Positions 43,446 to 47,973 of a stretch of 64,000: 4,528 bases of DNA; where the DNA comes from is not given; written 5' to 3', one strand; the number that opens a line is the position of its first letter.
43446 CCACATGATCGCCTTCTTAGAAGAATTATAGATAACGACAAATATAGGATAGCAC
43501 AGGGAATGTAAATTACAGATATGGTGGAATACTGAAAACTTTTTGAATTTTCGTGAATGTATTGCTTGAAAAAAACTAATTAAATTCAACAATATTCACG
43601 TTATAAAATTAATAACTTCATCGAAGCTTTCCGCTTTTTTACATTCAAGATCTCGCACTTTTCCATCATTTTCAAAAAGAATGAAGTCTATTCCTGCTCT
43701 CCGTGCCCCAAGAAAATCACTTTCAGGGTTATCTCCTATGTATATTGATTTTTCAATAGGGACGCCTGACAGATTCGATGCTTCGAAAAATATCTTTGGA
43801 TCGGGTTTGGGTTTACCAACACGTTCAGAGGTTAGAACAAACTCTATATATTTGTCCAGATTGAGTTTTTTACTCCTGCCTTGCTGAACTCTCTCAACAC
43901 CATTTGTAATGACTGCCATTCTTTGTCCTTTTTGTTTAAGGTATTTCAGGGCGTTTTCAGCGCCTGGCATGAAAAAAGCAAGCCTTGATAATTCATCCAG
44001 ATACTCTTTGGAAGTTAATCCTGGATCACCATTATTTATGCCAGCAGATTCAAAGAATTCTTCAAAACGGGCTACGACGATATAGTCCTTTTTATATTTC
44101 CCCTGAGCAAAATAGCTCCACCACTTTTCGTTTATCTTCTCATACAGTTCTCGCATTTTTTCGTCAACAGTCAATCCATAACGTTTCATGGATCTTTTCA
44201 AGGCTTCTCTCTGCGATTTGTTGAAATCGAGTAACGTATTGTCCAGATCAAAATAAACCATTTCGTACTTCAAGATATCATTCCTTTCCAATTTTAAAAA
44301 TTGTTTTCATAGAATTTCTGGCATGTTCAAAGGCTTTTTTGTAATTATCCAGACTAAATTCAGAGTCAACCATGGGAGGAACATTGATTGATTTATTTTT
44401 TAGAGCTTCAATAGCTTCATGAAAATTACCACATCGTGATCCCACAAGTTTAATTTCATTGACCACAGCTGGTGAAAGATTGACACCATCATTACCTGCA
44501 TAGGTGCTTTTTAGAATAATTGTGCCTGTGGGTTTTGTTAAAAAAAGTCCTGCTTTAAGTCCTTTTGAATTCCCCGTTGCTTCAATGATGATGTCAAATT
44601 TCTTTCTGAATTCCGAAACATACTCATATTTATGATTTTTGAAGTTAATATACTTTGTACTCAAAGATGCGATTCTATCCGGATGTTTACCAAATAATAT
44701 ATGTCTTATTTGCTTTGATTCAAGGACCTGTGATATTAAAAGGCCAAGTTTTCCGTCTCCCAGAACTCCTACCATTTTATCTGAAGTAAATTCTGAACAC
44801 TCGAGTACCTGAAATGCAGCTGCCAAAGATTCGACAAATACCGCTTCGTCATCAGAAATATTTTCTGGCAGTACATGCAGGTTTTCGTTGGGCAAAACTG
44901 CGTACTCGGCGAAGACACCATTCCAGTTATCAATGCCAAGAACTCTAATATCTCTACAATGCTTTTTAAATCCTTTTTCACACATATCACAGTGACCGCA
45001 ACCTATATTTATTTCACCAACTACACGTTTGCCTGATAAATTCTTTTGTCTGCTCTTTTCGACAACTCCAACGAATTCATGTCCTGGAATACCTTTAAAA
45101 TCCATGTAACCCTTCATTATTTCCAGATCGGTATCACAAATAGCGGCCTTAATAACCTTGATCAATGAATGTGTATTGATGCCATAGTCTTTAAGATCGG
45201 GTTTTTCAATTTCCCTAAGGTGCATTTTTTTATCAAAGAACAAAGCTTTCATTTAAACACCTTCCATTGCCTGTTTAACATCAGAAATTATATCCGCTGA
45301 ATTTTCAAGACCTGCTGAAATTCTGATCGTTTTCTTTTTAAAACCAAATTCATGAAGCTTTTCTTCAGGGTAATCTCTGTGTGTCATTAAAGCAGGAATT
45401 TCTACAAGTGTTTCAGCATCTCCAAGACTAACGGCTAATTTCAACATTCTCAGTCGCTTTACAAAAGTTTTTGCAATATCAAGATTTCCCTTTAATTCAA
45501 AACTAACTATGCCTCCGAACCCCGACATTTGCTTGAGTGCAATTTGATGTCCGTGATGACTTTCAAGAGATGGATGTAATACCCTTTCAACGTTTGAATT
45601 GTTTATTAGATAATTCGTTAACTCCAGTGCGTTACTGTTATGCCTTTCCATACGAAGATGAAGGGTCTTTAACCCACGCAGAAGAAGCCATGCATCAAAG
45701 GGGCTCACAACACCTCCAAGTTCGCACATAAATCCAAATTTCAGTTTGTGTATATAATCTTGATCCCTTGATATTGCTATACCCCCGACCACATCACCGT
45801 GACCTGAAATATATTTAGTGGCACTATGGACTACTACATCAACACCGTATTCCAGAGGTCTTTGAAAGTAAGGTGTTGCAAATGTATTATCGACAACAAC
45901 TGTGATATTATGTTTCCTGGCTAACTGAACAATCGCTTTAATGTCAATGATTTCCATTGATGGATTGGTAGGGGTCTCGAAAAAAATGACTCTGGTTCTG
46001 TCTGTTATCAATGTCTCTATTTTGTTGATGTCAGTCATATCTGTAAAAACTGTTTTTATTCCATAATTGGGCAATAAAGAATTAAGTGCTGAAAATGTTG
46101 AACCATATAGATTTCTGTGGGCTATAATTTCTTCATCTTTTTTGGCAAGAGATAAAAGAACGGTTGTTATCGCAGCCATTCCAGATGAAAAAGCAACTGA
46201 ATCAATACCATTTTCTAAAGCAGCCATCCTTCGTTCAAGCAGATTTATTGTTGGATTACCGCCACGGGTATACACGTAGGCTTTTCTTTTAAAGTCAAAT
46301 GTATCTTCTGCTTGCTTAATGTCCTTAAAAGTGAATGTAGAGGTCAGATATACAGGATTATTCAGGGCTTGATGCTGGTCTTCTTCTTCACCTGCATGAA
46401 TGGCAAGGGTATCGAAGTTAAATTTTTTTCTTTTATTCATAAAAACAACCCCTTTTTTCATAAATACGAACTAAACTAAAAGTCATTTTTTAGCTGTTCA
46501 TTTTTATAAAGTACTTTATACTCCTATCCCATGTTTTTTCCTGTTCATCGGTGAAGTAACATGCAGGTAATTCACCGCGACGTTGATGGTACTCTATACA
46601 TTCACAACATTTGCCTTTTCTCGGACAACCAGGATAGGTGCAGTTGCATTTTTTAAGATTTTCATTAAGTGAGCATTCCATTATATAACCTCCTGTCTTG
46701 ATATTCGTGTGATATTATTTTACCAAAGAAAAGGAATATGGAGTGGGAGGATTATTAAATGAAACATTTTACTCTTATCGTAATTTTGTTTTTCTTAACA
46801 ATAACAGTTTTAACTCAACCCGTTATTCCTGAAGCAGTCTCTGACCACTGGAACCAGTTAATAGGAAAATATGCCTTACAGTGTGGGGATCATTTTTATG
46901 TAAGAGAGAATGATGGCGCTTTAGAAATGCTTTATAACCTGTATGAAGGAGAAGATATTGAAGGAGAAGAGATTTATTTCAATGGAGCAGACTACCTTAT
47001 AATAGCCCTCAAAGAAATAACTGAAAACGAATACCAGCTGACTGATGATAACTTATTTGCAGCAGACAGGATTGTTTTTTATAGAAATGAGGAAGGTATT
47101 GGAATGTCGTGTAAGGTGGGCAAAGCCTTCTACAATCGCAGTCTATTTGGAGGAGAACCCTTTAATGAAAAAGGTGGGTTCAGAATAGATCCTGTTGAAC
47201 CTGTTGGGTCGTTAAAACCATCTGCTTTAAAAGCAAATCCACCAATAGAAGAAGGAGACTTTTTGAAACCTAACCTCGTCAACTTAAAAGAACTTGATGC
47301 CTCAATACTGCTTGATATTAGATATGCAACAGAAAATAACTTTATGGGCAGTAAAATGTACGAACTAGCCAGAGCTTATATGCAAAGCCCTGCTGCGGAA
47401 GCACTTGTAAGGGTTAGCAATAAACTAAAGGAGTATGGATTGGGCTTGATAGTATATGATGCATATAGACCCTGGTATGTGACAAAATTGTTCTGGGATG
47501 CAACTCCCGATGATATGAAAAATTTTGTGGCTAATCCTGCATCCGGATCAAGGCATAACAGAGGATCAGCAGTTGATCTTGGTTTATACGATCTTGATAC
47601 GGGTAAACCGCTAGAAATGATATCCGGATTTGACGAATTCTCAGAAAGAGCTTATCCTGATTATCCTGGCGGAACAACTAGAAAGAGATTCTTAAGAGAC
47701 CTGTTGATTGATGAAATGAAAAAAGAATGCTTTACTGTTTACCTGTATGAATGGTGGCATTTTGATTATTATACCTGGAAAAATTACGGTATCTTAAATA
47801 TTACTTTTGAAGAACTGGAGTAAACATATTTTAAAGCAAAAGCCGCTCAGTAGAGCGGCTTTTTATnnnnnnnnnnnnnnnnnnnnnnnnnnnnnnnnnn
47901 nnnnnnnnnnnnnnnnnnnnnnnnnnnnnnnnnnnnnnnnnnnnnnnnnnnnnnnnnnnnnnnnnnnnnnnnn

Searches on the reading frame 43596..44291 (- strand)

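Call 76: search_protein_families(library=pfam, proteins=[window:43596-44291:-], max_evalue=0.00001)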
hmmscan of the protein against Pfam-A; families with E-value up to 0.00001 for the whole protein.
window:43596-44291:- (231 aa): 4 families
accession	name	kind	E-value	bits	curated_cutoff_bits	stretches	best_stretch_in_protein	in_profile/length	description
PF13419.12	HAD_2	-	2.6e-28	99.8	23.8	1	13-205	2-177/178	Haloacid dehalogenase-like hydrolase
PF00702.32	Hydrolase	-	1.6e-22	81.3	26.4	1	12-200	4-191/191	haloacid dehalogenase-like hydrolase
PF13242.12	Hydrolase_like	-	1e-08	35.4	22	1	162-218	4-59/75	HAD-hyrolase-like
PF12710.13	HAD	-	1e-05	26.5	27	0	13-192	2-184/189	haloacid dehalogenase-like hydrolase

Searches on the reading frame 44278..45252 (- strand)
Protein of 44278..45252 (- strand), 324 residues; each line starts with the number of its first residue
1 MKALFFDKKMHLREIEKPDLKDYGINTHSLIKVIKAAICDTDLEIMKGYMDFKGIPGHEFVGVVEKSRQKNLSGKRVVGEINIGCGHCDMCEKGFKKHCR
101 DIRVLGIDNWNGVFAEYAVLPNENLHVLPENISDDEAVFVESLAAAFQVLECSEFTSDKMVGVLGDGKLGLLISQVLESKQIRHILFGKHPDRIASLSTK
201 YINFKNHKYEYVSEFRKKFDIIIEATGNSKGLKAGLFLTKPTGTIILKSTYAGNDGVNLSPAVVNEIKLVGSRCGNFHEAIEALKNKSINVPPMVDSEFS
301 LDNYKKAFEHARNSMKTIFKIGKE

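Call 76: search_protein_families(library=pfam, proteins=[window:44278-45252:-], max_evalue=0.00001)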
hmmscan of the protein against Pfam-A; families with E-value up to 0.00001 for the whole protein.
window:44278-45252:- (324 aa): 3 families
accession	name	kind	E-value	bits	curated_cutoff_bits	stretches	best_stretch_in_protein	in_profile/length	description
PF08240.17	ADH_N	-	1.6e-21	77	23.5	1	28-130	4-104/104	Alcohol dehydrogenase GroES-like domain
PF16912.11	Glu_dehyd_C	-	3.7e-14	53.2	34.9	1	158-320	31-210/211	Glucose dehydrogenase C-terminus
PF00107.32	ADH_zinc_N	-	5.9e-08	33.2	31.8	1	200-284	37-124/129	Zinc-binding dehydrogenase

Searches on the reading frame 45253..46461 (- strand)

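Call 76: search_protein_families(library=pfam, proteins=[window:45253-46461:-], max_evalue=0.00001)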
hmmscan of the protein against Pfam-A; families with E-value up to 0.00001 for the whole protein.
window:45253-46461:- (402 aa): 5 families
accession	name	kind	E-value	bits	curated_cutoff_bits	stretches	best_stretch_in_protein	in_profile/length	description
PF01053.26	Cys_Met_Meta_PP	-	1.1e-143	478.9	27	1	17-400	1-381/381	Cys/Met metabolism PLP-dependent enzyme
PF00155.27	Aminotran_1_2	-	4.9e-11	42.9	19.7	1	34-230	9-233/361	Aminotransferase class I and II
PF01041.23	DegT_DnrJ_EryC1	-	2.4e-08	34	19.8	1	70-193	24-147/360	DegT/DnrJ/EryC1/StrS aminotransferase family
PF06838.17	Met_gamma_lyase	-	5.3e-08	32.3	24.2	1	45-240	34-246/405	Methionine gamma-lyase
PF00266.25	Aminotran_5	-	1.8e-07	30.9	21.5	1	93-222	69-207/371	Aminotransferase class-V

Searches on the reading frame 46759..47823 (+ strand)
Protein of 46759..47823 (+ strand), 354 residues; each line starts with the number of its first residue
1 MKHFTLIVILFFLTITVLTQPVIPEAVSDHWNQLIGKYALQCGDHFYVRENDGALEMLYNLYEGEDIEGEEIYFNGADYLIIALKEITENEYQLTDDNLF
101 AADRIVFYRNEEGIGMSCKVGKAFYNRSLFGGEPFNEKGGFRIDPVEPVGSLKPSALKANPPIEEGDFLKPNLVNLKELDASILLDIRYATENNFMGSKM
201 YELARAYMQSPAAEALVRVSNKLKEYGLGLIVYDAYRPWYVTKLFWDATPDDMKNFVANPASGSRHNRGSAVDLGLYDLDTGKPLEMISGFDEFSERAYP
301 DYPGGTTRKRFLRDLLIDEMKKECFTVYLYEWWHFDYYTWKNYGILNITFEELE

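Call 76: search_protein_families(library=pfam, proteins=[window:46759-47823:+], max_evalue=0.00001)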
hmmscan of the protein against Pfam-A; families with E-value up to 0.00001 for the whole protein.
window:46759-47823:+ (354 aa): 1 family
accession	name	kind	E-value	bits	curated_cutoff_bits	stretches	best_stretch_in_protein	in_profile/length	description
PF01427.22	Peptidase_M15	-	1e-29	104.2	27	1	172-337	4-184/199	D-ala-D-ala dipeptidase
